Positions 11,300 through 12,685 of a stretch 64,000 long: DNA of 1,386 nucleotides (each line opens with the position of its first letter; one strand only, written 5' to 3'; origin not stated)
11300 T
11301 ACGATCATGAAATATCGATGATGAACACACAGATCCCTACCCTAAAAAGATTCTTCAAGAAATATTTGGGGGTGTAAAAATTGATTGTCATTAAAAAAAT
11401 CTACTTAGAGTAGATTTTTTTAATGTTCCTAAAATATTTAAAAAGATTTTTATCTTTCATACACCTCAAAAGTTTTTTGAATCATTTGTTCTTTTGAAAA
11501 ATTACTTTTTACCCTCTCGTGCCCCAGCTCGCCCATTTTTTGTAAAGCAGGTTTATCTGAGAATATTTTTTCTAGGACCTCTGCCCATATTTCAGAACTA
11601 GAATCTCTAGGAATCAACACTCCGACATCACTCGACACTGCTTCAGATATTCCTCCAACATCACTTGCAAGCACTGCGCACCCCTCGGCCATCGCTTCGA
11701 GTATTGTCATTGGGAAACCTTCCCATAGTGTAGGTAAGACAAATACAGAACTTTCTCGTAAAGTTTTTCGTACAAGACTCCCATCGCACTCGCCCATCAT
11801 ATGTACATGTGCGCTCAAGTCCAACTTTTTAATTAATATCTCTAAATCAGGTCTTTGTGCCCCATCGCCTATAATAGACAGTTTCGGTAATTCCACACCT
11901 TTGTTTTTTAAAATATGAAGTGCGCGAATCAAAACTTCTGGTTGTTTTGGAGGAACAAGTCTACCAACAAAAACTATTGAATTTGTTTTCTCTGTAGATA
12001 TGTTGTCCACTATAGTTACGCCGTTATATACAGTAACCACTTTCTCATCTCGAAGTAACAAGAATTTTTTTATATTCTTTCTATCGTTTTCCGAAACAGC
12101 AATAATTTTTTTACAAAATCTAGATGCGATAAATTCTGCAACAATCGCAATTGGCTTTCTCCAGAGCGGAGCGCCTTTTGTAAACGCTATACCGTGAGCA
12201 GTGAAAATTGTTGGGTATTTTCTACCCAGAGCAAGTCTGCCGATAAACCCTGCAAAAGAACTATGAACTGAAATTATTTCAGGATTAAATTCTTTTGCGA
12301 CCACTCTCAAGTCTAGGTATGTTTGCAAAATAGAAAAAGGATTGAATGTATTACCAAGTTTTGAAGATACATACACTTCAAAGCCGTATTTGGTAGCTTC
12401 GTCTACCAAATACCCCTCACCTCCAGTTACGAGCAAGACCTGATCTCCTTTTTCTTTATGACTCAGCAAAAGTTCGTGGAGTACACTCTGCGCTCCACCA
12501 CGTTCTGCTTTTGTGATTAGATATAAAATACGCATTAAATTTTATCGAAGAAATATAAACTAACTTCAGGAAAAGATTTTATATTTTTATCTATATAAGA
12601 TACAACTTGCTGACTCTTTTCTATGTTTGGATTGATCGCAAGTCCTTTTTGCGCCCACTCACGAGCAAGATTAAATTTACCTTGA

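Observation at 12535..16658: Wzy_C-TPR membrane protein adjacent to a Ser/Thr-rich PG-binding surface protein: candidate protein O-glycosylation module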

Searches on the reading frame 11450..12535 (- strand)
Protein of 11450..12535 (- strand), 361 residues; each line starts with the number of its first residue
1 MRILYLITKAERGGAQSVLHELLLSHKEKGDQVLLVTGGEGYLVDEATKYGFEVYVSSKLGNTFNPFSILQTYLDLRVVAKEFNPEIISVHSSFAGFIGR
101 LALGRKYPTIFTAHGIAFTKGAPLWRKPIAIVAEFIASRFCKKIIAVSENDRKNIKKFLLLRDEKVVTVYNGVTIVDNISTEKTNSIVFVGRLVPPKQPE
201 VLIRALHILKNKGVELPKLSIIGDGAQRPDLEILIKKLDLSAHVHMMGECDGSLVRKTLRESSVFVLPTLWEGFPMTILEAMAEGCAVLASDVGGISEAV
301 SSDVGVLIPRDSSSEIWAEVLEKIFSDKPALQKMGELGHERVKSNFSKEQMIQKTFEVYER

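Call 3: search_protein_families(library=pfam, proteins=[window:11450-12535:-], max_evalue=0.01)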
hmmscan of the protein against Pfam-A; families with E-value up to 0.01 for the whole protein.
window:11450-12535:- (361 aa): 7 families
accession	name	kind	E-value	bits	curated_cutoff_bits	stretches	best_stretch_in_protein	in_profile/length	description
PF00534.26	Glycos_transf_1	-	3.8e-34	118.1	26.4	1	181-338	12-169/172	Glycosyl transferases group 1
PF13692.12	Glyco_trans_1_4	-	7e-29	101.3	27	1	185-326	2-141/142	Glycosyl transferases group 1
PF13439.12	Glyco_transf_4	-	8.6e-21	75.1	28.5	1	13-173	2-166/170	Glycosyltransferase Family 4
PF13579.12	Glyco_trans_4_4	-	9.7e-13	49.2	29.7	1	13-172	1-158/158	Glycosyl transferase 4-like domain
PF20706.3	GT4-conflict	-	1.1e-08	35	26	1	171-333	179-363/385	Family 4 Glycosyltransferase in conflict systems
PF13477.12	Glyco_trans_4_2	-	6.3e-06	26.8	23.4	1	24-126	18-119/139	Glycosyl transferase 4-like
PF13524.12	Glyco_trans_1_2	-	0.00045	20.6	25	1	243-354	28-141/144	Glycosyl transferase-like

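Call 4: search_protein_families(library=ncbifam, proteins=[window:11450-12535:-], max_evalue=0.01)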
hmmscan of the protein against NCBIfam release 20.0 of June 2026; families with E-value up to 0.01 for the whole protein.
window:11450-12535:- (361 aa): 44 families (the best 25 are shown)
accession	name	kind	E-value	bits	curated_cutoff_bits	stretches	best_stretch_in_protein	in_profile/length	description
TIGR03088.1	stp2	hypoth_equivalog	1e-32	113.7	409.05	1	138-360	134-371/374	TIGR03088 family PEP-CTERM/XrtA system glycosyltransferase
NF041876.1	EPS_EpsE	equivalog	4.1e-27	95.4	400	1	180-350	210-384/389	exopolysaccharide biosynthesis GT4 family glycosyltransferase EpsE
TIGR02149.1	glgA_Coryne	subfamily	6.7e-27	94.6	302.4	1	71-360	69-388/391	glycogen synthase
TIGR03999.1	thiol_BshA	equivalog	5.2e-21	75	273.7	1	181-360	196-371/375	N-acetyl-alpha-D-glucosaminyl L-malate synthase BshA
TIGR03449.1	mycothiol_MshA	equivalog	1.3e-19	70.4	462.5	1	183-360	219-401/406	D-inositol-3-phosphate glycosyltransferase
NF047684.1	TeichurnBiosyTuaC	equivalog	7.7e-19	67.9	550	1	185-360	220-387/391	teichuronic acid biosynthesis protein TuaC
NF046085.1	XrtY_assoc_Gly1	equivalog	4.2e-17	62.1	400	1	132-360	150-382/387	XrtY-associated glycosyltransferase XYAG1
NF038295.1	EPS_HpsP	equivalog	1.3e-16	60.6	550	1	182-360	205-385/388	hormogonium polysaccharide biosynthesis glycosyltransferase HpsP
NF050063.1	ProtGlycPglJ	equivalog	1.8e-16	60.3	500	1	144-356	148-360/363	N-acetylgalactosamine-N,N'-diacetylbacillosaminyl-diphospho-undecaprenol 4-alpha-N-acetylgalactosaminyltransferase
NF041879.1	EPS_EpsH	equivalog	3.6e-16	58.9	800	1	181-359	234-413/431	exopolysaccharide biosynthesis glycosyltransferase EpsH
NF047880.1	glyco_SdgA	exception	4.5e-16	58.5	800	1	143-354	271-482/488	serine-aspartate repeat adhesin O-glycosyltransferase SdgA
NF007396.0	PRK09922.1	equivalog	1.3e-15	57.1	385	1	161-326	155-325/361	lipopolysaccharide 1,6-galactosyltransferase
NF050056.1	ProtGlycPglH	equivalog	7.8e-15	54.8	600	1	103-354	105-345/354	GalNAc-alpha-(1->4)-GalNAc-alpha-(1->3)-diNAcBac-PP-undecaprenol alpha-1,4-N-acetyl-D-galactosaminyltransferase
TIGR04005.1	wcaL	equivalog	1.1e-13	50.8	537.6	1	186-354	224-397/406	colanic acid biosynthesis glycosyltransferase WcaL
TIGR04063.1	stp3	hypoth_equivalog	7.3e-13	48.2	442.05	1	178-360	207-393/397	TIGR04063 family PEP-CTERM/XrtA system glycosyltransferase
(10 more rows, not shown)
